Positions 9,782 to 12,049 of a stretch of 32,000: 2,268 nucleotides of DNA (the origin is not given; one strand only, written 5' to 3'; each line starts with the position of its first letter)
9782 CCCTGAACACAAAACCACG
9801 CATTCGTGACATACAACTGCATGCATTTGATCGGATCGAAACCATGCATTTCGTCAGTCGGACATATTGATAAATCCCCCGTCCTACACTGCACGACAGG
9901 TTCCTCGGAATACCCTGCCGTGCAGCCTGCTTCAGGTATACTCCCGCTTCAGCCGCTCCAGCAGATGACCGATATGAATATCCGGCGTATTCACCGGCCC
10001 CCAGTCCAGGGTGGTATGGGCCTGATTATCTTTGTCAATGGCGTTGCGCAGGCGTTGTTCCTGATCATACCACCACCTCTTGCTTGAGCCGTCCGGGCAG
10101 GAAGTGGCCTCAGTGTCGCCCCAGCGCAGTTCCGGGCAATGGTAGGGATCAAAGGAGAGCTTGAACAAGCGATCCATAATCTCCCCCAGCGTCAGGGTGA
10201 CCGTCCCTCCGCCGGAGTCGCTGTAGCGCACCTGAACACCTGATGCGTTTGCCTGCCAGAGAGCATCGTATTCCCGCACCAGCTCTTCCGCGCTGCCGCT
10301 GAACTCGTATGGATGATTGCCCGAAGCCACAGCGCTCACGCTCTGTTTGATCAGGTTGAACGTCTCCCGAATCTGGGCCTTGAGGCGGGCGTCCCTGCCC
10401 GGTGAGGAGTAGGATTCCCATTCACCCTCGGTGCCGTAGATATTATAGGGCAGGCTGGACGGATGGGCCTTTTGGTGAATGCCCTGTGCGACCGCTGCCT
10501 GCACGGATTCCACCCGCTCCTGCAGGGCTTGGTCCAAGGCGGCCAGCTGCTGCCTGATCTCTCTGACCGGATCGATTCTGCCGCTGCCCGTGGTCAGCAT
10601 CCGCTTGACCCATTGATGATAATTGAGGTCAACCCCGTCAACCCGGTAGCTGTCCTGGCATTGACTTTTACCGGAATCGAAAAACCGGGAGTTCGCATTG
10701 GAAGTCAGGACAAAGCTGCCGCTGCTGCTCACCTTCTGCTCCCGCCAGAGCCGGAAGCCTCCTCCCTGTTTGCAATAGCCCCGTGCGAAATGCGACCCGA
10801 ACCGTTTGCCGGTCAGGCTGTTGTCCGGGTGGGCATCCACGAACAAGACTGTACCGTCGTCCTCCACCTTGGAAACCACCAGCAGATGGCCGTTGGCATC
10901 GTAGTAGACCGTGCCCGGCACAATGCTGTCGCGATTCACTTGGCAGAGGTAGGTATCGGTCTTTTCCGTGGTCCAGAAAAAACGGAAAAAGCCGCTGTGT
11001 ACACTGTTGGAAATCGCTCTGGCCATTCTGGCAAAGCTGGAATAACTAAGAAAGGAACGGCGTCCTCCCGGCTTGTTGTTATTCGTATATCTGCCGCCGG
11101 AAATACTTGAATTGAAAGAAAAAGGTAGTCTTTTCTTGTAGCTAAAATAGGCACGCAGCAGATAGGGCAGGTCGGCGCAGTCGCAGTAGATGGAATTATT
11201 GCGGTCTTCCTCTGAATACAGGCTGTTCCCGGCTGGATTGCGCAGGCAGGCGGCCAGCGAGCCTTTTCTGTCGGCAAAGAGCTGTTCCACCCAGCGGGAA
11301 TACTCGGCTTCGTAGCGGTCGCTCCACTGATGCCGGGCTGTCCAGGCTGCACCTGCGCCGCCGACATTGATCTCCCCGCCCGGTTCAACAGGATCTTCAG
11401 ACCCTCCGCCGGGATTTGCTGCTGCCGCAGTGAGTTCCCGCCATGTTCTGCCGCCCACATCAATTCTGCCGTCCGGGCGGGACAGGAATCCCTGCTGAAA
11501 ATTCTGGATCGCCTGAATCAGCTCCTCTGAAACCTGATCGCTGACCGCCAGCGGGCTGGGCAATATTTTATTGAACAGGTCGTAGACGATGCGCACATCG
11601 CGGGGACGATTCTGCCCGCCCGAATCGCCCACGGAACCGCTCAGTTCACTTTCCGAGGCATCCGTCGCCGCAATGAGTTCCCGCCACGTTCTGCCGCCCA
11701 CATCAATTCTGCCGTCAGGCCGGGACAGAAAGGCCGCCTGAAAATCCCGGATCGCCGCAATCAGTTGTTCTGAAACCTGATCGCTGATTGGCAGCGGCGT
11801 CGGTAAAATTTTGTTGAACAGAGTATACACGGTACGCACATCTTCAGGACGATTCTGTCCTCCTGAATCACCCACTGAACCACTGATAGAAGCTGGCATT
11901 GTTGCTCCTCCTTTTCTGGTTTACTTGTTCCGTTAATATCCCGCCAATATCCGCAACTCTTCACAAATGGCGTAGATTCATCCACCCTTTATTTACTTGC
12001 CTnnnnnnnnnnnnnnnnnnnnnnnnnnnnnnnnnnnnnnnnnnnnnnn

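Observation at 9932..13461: Two paralogous enzymes share a duplicated N-terminal module but carry different C-terminal peptidoglycan-type enzymes, and both lack signal peptides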

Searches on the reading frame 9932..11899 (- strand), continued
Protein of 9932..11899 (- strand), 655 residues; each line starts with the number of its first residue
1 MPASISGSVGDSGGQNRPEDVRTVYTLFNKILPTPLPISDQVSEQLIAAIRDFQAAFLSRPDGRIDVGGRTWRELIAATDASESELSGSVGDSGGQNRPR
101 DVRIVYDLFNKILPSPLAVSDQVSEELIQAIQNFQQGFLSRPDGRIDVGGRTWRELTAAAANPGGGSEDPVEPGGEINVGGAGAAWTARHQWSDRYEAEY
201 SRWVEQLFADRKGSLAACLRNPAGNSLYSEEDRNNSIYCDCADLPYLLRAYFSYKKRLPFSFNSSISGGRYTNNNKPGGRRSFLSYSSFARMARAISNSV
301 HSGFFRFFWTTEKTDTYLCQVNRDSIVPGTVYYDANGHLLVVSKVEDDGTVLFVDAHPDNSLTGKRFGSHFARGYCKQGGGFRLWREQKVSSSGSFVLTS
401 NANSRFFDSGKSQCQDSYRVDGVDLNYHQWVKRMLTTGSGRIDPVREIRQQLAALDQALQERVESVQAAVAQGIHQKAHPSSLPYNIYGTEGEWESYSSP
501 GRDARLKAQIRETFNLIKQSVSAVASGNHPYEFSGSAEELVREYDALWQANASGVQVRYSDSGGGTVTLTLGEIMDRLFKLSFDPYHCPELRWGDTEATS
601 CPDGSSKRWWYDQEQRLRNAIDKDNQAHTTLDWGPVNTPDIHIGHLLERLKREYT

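Call 52: search_protein_families(library=pfam, alignment_id=A1, max_evalue=1)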
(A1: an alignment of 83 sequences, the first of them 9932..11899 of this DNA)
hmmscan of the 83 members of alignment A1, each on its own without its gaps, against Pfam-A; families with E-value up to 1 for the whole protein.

A. member 1, window:9932-11899:- (655 aa): 3 families
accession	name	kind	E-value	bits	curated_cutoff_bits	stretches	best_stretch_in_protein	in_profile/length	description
PF01471.23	PG_binding_1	-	5.7e-05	23.7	23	1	19-66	3-50/57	Putative peptidoglycan binding domain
PF14030.11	DUF4245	-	0.0025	18.3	30.1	0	44-92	103-144/165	Protein of unknown function (DUF4245)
PF17164.10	DUF5122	-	0.014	16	27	0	142-153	2-13/36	Domain of unknown function (DUF5122) beta-propeller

B. families by the number of members that match (of 83 scanned): 30 families (the first 25 are shown)
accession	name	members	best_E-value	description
PF05257.22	CHAP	44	0.0036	CHAP domain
PF01471.23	PG_binding_1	12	1.3e-05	Putative peptidoglycan binding domain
PF17164.10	DUF5122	8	0.0073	Domain of unknown function (DUF5122) beta-propeller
PF21252.2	Glyco_hydro_109_C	3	0.0018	Glycosyl hydrolase 109, C-terminal domain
PF14030.11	DUF4245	3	0.0025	Protein of unknown function (DUF4245)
PF17561.7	TssO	1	0.0015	Type VI secretion system, TssO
PF04542.20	Sigma70_r2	1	0.0093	Sigma-70 region 2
PF11995.13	DUF3490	1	0.011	Domain of unknown function (DUF3490)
PF12974.12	Phosphonate-bd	1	0.014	ABC transporter, phosphonate, periplasmic substrate-binding protein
PF01468.23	GA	1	0.022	GA module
PF11119.13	DUF2633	1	0.038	Protein of unknown function (DUF2633)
PF15065.11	NCU-G1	1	0.041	Lysosomal transcription factor, NCU-G1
PF06074.18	Portal_Mu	1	0.048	Portal protein of Mu bacteriophage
PF23160.2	Spectrin_1st_PEPL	1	0.061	Periplakin spectrin-like repeat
PF18827.6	LPD14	1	0.067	Large polyvalent protein-associated domain 14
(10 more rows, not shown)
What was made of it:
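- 9932..11899 (-): Gene for the 655-aa leaderless protein: two PGB-type modules, a divergent CHAP-like Cys/His core (residues ~190-400) and a ~255-aa mostly helical C-terminal extension. CHAP is sub-threshold in 44 of 83 members (call 52).
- Checked: CHAP scores below threshold in 44 of 83 family members (call 52).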

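Call 53: find_encoding_contigs(protein=P0026, flank=8000, max_places=2)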
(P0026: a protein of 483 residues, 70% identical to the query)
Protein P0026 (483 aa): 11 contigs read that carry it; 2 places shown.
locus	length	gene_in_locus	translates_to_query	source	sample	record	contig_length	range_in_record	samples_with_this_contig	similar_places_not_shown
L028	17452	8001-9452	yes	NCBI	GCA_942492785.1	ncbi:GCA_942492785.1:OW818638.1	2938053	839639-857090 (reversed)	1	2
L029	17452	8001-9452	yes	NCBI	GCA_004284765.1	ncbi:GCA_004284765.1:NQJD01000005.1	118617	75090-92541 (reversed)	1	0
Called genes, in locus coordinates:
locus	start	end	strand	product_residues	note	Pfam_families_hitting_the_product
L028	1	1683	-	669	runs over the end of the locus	PF07715:Plug, PF00593:TonB_dep_Rec_b-barrel, PF25183:OMP_b-brl_4 (faint)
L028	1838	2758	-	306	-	PF19300:BPD_transp_1_N, PF00528:BPD_transp_1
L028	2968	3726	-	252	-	PF00884:Sulfatase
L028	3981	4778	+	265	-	PF01548:DEDD_Tnp_IS110, PF02371:Transposase_20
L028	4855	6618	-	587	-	PF14522:Cytochrome_C7 (faint), PF14537:Cytochrom_c3_2 (faint)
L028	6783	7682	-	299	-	PF00348:polyprenyl_synt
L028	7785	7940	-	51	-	-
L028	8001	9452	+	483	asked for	-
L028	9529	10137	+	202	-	-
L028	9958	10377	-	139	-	-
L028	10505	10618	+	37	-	-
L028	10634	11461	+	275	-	-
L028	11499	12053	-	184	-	PF05951:Peptidase_M15_2, PF08291:Peptidase_M15_3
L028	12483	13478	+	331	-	PF00034:Cytochrom_C (faint), PF03150:CCP_MauG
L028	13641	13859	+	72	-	PF01139:RtcB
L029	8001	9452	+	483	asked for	-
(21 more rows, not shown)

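Call 54: find_encoding_contigs(protein=P0012, flank=8000, max_places=1)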
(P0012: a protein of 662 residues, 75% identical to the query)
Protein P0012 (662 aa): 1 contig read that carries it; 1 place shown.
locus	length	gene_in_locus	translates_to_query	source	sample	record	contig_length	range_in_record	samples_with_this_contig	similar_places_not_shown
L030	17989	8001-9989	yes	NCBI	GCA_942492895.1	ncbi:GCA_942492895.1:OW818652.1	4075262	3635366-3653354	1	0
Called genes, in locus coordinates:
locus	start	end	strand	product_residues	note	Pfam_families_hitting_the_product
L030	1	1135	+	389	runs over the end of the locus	PF13439:Glyco_transf_4, PF13579:Glyco_trans_4_4 (weak), PF20706:GT4-conflict, PF00534:Glycos_transf_1, PF13692:Glyco_trans_1_4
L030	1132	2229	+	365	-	PF13692:Glyco_trans_1_4 (weak), PF13524:Glyco_trans_1_2 (weak)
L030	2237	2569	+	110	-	PF00892:EamA, PF00893:Multi_Drug_Res (weak)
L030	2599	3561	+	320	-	PF00535:Glycos_transf_2, PF10111:Glyco_tranf_2_2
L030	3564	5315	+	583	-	-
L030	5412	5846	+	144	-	PF01797:Y1_Tnp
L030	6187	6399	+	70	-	-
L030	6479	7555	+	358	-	PF01471:PG_binding_1 (faint), PF01522:Polysacc_deac_1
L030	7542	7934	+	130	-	-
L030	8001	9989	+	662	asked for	PF01471:PG_binding_1 (faint)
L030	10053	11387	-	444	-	PF00561:Abhydrolase_1 (faint), PF12697:Abhydrolase_6 (weak), PF12146:Hydrolase_4 (weak)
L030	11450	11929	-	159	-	-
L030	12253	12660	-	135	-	PF01814:Hemerythrin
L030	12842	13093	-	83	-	-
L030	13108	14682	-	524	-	-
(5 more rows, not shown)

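Call 98: search_protein_families(library=padloc, proteins=[window:9932-11899:-], max_evalue=0.001)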
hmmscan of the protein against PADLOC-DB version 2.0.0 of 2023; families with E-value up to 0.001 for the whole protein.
window:9932-11899:- (655 aa): 0 families

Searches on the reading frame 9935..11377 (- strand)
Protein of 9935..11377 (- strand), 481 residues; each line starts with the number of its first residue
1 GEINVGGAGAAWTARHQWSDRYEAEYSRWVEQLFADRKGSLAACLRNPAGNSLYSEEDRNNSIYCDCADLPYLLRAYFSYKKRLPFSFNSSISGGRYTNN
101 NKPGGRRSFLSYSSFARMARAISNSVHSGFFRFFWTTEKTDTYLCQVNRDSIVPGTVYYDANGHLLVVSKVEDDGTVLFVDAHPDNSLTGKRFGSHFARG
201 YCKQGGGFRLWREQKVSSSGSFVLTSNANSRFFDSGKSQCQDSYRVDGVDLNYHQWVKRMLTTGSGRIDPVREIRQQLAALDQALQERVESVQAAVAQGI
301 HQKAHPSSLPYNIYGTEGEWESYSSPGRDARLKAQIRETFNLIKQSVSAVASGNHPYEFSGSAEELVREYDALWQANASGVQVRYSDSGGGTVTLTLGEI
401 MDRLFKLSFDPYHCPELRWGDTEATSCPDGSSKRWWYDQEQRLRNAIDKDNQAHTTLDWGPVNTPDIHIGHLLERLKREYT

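Call 108: search_dna_similar(query=window:9935-11377:-, collection=plasmids, mode=protein, max_evalue=1e-10, max_rows=15)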
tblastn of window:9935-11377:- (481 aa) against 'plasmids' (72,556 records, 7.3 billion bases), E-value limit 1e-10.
No match.
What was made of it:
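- Tried and rejected: tblastn against plasmids gave no match (call 108).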
